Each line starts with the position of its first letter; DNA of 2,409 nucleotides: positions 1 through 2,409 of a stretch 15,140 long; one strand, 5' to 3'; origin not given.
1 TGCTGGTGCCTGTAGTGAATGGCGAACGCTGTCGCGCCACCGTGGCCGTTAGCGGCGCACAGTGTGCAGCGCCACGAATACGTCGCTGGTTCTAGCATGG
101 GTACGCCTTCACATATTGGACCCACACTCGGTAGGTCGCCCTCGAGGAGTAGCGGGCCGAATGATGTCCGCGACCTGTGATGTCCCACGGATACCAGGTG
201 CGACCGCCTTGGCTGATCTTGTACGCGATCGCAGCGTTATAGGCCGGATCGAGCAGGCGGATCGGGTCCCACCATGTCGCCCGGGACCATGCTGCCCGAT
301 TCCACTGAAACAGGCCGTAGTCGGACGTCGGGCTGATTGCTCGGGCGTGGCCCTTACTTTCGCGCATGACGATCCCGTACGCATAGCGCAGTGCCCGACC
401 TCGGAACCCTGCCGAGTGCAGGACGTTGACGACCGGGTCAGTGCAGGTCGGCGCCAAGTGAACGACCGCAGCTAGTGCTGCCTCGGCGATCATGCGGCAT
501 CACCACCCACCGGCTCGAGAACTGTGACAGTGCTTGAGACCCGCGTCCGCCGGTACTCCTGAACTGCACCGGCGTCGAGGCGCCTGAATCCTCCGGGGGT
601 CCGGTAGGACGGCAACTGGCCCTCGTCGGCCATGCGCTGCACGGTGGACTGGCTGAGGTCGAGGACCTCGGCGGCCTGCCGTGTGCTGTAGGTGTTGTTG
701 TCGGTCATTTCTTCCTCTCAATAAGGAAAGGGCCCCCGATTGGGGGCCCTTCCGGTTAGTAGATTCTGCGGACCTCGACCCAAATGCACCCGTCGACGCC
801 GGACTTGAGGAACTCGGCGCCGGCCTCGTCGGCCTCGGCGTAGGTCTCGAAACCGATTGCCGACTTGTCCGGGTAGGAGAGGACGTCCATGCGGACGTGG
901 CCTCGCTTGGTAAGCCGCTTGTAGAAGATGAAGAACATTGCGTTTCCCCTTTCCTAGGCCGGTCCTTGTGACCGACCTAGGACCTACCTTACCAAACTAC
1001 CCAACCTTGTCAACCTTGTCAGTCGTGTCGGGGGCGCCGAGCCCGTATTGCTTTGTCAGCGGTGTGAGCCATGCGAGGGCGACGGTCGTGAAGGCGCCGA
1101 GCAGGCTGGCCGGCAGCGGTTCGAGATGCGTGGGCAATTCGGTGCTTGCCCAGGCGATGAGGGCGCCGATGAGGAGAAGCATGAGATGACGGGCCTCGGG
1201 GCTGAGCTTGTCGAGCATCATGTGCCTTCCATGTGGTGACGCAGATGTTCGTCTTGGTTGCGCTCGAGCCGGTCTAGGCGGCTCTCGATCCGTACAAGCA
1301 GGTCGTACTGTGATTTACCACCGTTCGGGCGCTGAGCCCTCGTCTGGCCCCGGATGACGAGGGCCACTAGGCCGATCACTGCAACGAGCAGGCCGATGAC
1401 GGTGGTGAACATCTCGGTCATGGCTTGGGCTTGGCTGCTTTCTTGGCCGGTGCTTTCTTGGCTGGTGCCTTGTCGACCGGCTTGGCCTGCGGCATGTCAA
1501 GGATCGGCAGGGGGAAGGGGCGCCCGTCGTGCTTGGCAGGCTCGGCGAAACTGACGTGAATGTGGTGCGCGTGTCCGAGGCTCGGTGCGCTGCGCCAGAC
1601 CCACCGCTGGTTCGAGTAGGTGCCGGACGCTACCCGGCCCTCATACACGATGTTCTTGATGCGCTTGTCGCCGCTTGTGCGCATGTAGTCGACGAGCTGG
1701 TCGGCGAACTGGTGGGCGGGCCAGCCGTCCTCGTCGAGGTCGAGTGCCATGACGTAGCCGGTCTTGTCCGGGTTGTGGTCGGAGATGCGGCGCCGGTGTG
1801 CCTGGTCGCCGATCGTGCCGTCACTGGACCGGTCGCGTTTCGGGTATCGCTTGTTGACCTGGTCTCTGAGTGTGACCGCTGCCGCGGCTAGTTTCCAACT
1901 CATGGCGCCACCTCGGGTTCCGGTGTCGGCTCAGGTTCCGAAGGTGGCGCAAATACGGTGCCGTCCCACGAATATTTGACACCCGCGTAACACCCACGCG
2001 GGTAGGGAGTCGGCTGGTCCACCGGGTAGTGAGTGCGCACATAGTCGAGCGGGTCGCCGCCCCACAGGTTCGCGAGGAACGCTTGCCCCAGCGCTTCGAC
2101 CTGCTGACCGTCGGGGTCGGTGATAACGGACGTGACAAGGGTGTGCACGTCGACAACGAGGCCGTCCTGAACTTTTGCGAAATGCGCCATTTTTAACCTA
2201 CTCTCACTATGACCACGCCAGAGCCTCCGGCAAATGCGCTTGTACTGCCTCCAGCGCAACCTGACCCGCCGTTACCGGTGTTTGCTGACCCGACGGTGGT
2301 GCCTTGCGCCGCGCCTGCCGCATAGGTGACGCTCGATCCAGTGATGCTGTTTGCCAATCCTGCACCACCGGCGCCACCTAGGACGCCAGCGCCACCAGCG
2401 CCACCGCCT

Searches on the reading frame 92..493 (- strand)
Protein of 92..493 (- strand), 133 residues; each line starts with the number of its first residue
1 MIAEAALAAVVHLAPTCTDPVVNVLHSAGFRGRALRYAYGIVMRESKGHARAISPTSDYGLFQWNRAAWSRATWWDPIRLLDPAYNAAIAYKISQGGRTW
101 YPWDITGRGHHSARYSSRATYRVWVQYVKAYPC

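Call 12: search_protein_families(library=pfam, proteins=[window:92-493:-], max_evalue=0.01)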
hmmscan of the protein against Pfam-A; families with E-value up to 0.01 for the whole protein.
window:92-493:- (133 aa): 2 families
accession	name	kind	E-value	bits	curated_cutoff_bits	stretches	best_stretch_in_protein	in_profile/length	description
PF18896.5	SLT_3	-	1.6e-12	48.2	27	1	24-103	3-87/89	Lysozyme like domain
PF01464.25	SLT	-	9.5e-06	25.6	21.3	1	36-92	15-74/117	Transglycosylase SLT domain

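Call 13: search_protein_families(library=phrogs, proteins=[window:92-493:-], max_evalue=0.01)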
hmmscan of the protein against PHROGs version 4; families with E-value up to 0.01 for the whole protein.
window:92-493:- (133 aa): 1 family
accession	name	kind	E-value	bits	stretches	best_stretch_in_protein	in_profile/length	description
phrog_13449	-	other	0.00036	21.1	1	36-68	23-55/269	transglycosylase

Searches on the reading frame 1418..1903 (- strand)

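Call 12: search_protein_families(library=pfam, proteins=[window:1418-1903:-], max_evalue=0.01)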
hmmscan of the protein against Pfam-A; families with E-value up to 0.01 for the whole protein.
window:1418-1903:- (161 aa): 0 families

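Call 13: search_protein_families(library=phrogs, proteins=[window:1418-1903:-], max_evalue=0.01)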
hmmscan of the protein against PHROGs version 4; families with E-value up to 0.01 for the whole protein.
window:1418-1903:- (161 aa): 1 family
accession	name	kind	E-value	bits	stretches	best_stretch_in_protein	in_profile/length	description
phrog_32486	-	unknown function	9e-08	33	1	6-130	11-128/170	-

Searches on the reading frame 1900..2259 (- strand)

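Call 12: search_protein_families(library=pfam, proteins=[window:1900-2259:-], max_evalue=0.01)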
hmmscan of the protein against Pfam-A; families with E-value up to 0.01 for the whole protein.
window:1900-2259:- (119 aa): 0 families

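Call 13: search_protein_families(library=phrogs, proteins=[window:1900-2259:-], max_evalue=0.01)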
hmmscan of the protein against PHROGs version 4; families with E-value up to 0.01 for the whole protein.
window:1900-2259:- (119 aa): 2 families
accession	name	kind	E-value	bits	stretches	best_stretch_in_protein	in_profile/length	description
phrog_7759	-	unknown function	5.2e-08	34.6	1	24-106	1-79/125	-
phrog_14370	-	unknown function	0.00055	20.9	1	24-110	2-61/63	-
